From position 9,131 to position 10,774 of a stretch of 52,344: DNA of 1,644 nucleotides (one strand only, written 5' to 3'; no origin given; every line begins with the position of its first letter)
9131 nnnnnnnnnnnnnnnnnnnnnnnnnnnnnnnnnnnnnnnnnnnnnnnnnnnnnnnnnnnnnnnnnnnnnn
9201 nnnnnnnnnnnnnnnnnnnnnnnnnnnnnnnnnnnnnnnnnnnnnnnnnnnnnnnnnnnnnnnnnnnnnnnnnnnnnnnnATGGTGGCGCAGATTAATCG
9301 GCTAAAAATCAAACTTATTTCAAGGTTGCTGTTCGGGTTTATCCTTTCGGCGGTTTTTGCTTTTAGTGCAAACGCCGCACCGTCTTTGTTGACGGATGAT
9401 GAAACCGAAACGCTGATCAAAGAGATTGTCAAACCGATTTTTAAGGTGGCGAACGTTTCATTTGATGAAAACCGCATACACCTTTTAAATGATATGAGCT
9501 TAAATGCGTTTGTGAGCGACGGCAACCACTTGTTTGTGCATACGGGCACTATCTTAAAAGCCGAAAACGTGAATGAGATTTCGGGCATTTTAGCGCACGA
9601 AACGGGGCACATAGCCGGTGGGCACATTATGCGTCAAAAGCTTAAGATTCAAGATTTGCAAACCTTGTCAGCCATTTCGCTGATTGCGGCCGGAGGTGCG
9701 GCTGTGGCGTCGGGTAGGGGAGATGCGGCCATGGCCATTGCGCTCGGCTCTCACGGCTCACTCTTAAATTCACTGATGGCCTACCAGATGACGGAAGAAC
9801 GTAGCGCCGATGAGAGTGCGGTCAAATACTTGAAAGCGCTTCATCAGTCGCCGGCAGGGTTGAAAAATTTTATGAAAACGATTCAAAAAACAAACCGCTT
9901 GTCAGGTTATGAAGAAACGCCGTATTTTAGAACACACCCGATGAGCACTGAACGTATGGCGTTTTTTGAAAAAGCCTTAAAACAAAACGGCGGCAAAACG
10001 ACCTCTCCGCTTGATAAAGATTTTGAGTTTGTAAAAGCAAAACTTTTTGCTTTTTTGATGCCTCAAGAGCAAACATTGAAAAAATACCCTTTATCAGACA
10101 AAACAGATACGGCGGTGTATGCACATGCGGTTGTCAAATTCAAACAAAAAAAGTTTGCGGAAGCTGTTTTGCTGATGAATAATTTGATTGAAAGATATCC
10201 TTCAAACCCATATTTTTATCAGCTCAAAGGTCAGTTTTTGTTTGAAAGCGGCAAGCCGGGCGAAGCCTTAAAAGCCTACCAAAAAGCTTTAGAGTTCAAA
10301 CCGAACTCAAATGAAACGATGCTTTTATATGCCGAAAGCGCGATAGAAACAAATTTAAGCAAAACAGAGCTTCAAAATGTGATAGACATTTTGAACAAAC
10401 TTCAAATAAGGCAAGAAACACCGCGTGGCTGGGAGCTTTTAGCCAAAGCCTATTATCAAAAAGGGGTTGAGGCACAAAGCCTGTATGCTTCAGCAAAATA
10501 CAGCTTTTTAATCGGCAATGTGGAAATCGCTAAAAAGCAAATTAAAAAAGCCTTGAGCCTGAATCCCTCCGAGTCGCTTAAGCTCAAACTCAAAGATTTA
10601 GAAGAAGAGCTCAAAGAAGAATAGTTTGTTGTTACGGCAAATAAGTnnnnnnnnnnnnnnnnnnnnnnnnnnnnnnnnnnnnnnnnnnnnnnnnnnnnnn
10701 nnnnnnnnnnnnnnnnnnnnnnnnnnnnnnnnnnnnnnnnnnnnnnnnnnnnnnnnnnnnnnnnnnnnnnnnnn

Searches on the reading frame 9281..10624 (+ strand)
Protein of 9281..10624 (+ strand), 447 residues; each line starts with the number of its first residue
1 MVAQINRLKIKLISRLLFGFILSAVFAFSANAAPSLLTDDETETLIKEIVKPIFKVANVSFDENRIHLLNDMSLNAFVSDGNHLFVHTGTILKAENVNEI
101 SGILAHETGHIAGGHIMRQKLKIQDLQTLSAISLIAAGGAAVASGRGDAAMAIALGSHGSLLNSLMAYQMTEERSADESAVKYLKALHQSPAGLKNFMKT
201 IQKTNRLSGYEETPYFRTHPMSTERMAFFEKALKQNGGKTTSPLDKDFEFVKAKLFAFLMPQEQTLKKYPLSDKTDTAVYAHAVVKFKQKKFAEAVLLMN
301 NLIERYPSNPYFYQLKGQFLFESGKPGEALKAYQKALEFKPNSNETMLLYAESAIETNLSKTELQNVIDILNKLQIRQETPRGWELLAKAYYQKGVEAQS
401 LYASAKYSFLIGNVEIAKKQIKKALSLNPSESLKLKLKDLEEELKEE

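Call 47: search_protein_families(library=pfam, proteins=[window:9281-10624:+], max_evalue=0.001)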
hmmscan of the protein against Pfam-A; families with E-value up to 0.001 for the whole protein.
window:9281-10624:+ (447 aa): 13 families
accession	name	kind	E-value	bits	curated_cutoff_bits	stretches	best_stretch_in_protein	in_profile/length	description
PF01435.24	Peptidase_M48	-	4.4e-24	85.8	20.3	1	43-230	4-183/186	Peptidase family M48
PF07719.23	TPR_2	-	4.7e-12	45.5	27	1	311-342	2-33/34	Tetratricopeptide repeat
PF13428.12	TPR_14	-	5.2e-11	42.5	23.5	0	314-352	5-43/44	Tetratricopeptide repeat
PF00515.34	TPR_1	-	1.4e-09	37.8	27.8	1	313-342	4-33/34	Tetratricopeptide repeat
PF14559.12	TPR_19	-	4.2e-09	37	25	1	287-342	2-57/68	Tetratricopeptide repeat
PF13181.12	TPR_8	-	4.7e-09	36.1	25.7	0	312-342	3-33/34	Tetratricopeptide repeat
PF12895.13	ANAPC3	-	1.6e-08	35.1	27.2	2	289-356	2-68/82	Anaphase-promoting complex, cyclosome, subunit 3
PF13432.12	TPR_16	-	9.1e-08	32.9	32.7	1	280-343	1-64/65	Tetratricopeptide repeat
PF13414.12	TPR_11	-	8.8e-07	29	26.8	0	317-343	1-27/42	TPR repeat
PF13429.12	TPR_15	-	1.1e-05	25.5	26.2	1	308-392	144-225/280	Tetratricopeptide repeat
PF13431.12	TPR_17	-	2.6e-05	24.6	24.4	0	299-330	2-33/34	Tetratricopeptide repeat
PF23914.1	TPR_CcmH_CycH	-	3.1e-05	24.3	42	1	316-399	56-139/158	Cytochrome c-type biogenesis protein H TPR domain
PF09976.15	TPR_21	-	0.00027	21.2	25.5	0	283-344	120-180/193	Tetratricopeptide repeat-like domain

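Call 75: search_protein_families(library=ncbifam, proteins=[window:9281-10624:+], max_evalue=0.01)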
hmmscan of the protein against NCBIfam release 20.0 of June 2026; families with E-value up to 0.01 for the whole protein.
window:9281-10624:+ (447 aa): 19 families
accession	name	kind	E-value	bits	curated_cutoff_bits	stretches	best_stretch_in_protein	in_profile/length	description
NF052400.1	M48_BAM_BepA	equivalog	3e-40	138.4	570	1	66-434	93-462/483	beta-barrel assembly-enhancing protease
NF052399.1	M48_lipo_LoiP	exception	8e-10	38.6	365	1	74-232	97-243/247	metalloprotease LoiP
TIGR02917.1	PEP_TPR_lipo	equivalog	2.1e-09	35.8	312.2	1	277-358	160-241/899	XrtA/PEP-CTERM system TPR-repeat protein PrsT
NF002826.0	PRK03001.1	equivalog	1.3e-05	24.5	369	1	39-136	63-161/285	zinc metalloprotease HtpX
NF003425.0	PRK04897.1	equivalog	2.7e-05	23.5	355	1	31-135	69-169/298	zinc metalloprotease HtpX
NF040959.1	MamA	equivalog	5.3e-05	22.8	200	1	276-343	105-172/204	magnetosome protein MamA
TIGR03939.1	PGA_TPR_OMP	equivalog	7.2e-05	21.2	366.65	1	276-355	120-199/800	poly-beta-1,6 N-acetyl-D-glucosamine export porin PgaA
TIGR02552.1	LcrH_SycD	equivalog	7.5e-05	22.5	104.8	1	271-358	13-100/136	SycD/LcrH family type III secretion system chaperone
NF047936.1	antiphage_GapS6b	subfamily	0.00011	20.2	850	1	303-388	470-555/1089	GapS6b family protein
NF002775.0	PRK02870.1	equivalog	0.00018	20.8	285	1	41-116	112-189/338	zinc metalloprotease HtpX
NF033920.0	C39_PA2778_fam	equivalog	0.00021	20.8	150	1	271-358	150-238/255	PA2778 family cysteine peptidase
TIGR03302.1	OM_YfiO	subfamily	0.00042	19.9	81.4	1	268-346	25-106/239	outer membrane protein assembly factor BamD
TIGR02795.1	tol_pal_ybgF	equivalog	0.00054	20.6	90.1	1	277-355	3-87/119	tol-pal system protein YbgF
NF041522.1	TPR_sll0314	equivalog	0.00062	19.1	225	1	289-339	193-250/275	Sll0314/Alr1548 family TPR repeat-containing protein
NF052415.1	T3SS_chap_SctY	equivalog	0.00079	19.9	70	0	273-349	3-80/106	type III secretion apparatus assembly chaperone SctY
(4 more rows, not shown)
